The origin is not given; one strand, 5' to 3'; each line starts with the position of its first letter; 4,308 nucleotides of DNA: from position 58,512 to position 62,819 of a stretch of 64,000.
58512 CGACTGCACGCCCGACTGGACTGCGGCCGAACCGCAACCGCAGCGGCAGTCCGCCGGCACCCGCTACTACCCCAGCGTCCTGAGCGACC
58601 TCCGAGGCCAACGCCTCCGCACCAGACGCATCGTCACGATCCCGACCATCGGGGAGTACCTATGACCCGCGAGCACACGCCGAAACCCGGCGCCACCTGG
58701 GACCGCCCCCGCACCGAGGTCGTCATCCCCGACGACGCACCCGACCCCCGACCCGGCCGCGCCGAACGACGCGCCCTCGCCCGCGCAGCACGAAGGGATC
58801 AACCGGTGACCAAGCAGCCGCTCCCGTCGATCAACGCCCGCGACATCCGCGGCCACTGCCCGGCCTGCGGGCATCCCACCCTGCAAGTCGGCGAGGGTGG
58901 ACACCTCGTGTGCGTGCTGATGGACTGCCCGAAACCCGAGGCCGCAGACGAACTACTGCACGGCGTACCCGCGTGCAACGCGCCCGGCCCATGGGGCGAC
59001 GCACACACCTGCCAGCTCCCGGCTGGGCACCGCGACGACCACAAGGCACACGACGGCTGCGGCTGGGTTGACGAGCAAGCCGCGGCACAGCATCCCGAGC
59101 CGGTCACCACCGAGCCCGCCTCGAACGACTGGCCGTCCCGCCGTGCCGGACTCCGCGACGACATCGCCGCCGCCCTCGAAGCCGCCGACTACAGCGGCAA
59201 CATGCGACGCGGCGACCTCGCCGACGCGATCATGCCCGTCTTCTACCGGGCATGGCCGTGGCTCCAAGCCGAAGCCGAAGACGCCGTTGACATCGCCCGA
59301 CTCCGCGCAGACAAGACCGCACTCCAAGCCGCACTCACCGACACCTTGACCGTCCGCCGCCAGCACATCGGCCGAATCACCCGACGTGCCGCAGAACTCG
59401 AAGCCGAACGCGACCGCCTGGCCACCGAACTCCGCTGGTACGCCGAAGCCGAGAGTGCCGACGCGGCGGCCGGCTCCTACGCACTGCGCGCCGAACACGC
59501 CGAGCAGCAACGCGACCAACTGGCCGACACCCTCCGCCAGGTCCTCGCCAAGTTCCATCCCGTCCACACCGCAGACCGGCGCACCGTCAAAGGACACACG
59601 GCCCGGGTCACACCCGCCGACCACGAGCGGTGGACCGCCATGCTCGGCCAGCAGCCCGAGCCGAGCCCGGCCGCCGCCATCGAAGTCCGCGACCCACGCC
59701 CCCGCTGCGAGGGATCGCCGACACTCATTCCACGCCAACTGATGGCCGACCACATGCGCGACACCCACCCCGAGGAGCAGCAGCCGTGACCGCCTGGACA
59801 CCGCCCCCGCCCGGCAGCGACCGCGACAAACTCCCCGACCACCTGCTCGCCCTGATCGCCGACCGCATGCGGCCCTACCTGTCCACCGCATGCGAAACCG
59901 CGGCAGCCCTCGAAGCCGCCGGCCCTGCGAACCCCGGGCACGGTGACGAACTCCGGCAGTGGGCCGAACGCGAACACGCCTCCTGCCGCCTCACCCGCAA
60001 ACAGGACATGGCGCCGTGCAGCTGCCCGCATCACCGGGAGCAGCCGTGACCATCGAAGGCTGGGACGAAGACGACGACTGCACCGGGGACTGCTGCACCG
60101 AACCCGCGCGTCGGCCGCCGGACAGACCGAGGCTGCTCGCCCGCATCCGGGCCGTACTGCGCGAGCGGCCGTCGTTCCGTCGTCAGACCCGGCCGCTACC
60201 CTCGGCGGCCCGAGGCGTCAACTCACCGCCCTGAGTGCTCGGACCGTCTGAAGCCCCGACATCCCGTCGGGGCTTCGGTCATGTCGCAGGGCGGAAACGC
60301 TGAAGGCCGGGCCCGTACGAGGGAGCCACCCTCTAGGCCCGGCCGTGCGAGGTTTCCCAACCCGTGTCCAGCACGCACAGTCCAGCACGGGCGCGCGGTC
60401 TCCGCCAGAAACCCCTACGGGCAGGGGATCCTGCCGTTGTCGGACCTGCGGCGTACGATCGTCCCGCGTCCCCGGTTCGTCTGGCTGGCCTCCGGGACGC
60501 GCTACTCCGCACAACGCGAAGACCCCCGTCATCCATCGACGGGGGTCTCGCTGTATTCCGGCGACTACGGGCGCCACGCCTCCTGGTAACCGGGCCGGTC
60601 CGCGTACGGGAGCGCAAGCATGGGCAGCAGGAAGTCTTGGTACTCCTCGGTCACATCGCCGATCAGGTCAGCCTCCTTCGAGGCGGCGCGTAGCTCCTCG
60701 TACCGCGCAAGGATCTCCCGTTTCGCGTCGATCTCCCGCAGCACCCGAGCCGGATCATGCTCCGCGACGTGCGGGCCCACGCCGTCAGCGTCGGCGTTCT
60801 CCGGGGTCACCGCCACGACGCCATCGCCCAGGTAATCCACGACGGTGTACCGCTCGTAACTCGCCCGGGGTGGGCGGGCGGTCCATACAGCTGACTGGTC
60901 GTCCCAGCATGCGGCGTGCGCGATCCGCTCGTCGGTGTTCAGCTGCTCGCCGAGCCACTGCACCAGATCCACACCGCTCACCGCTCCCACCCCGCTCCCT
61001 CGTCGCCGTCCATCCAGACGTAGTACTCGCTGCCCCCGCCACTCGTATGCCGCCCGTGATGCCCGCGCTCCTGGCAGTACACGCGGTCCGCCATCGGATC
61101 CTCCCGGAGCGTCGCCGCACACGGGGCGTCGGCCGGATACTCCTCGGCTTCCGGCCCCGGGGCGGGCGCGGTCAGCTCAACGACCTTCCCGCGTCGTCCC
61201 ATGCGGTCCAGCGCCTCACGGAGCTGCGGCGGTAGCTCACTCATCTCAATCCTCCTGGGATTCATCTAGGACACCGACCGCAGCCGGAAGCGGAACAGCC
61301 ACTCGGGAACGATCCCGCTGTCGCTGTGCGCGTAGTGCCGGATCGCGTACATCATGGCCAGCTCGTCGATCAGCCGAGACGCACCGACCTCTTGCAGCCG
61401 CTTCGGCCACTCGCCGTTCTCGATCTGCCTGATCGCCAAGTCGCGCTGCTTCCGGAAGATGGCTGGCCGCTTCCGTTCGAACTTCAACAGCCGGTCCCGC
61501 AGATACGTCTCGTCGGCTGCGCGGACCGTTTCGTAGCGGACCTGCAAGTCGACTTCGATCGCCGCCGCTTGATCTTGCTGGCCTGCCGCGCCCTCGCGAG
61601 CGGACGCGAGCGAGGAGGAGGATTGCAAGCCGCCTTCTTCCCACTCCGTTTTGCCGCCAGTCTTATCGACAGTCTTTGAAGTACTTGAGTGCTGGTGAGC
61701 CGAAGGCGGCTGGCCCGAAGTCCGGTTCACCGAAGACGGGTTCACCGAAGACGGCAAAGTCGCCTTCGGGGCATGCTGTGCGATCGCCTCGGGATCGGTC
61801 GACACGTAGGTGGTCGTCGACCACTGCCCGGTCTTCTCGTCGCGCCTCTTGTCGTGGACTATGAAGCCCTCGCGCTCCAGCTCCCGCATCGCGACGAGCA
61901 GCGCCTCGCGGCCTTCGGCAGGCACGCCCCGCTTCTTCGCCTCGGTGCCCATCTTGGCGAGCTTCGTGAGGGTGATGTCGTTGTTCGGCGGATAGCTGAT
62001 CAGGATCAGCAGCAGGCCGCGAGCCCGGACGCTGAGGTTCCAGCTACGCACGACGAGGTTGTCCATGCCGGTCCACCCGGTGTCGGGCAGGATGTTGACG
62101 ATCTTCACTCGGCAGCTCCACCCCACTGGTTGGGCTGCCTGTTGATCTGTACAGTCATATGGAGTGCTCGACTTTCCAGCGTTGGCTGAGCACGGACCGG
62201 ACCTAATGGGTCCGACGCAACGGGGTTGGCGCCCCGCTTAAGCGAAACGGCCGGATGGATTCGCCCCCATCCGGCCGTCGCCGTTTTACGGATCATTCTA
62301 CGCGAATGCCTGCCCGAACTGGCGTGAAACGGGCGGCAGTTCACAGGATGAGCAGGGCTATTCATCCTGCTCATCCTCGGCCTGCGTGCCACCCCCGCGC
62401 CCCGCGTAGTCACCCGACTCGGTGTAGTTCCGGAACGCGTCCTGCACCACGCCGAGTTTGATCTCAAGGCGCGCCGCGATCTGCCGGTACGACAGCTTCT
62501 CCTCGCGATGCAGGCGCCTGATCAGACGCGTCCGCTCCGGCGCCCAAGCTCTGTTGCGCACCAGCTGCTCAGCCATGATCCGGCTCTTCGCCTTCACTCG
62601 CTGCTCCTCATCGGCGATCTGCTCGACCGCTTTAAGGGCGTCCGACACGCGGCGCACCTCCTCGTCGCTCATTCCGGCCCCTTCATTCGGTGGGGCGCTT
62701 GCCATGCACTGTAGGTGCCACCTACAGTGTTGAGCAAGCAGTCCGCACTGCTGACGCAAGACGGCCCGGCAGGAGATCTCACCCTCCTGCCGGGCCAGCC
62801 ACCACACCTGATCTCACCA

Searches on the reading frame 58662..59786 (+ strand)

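Call 26: search_protein_families(library=pfam, proteins=[window:58662-59786:+], max_evalue=0.01)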
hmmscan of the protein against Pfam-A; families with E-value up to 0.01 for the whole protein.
window:58662-59786:+ (375 aa): 1 family
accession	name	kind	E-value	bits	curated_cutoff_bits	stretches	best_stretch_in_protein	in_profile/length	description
PF19563.4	DUF6085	-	0.00012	22.4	27.1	1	62-100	7-45/115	Family of unknown function (DUF6085)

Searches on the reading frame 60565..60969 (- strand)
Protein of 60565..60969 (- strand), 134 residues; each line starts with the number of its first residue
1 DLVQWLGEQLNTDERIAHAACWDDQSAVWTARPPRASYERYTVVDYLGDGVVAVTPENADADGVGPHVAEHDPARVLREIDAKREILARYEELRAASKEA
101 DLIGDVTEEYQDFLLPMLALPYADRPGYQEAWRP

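Call 27: search_protein_families(library=pfam, proteins=[window:60565-60969:-], max_evalue=0.01)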
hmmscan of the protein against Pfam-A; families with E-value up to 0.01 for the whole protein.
window:60565-60969:- (134 aa): 1 family
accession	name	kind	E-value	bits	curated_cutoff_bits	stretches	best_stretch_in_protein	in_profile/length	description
PF19730.4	DUF6221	-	4.1e-28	98.9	27.6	1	1-134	3-122/122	Family of unknown function (DUF6221)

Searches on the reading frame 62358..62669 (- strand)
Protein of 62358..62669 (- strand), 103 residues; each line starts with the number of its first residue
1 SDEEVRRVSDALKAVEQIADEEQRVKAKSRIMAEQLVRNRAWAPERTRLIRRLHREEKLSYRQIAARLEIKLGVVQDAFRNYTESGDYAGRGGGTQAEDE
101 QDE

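Call 27: search_protein_families(library=pfam, proteins=[window:62358-62669:-], max_evalue=0.01)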
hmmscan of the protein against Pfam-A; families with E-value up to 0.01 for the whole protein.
window:62358-62669:- (103 aa): 4 families
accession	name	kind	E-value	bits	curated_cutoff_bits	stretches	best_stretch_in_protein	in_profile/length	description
PF13384.12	HTH_23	-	0.00054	20.1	24.6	1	46-87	7-46/50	Homeodomain-like domain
PF08281.18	Sigma70_r4_2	-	0.00083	19.4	25.7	1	44-75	12-43/54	Sigma-70, region 4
PF04545.22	Sigma70_r4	-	0.0085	16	24.1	0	44-75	6-37/50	Sigma-70, region 4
PF13412.12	HTH_24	-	0.0097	15.9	21.9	0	48-86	7-45/48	Winged helix-turn-helix DNA-binding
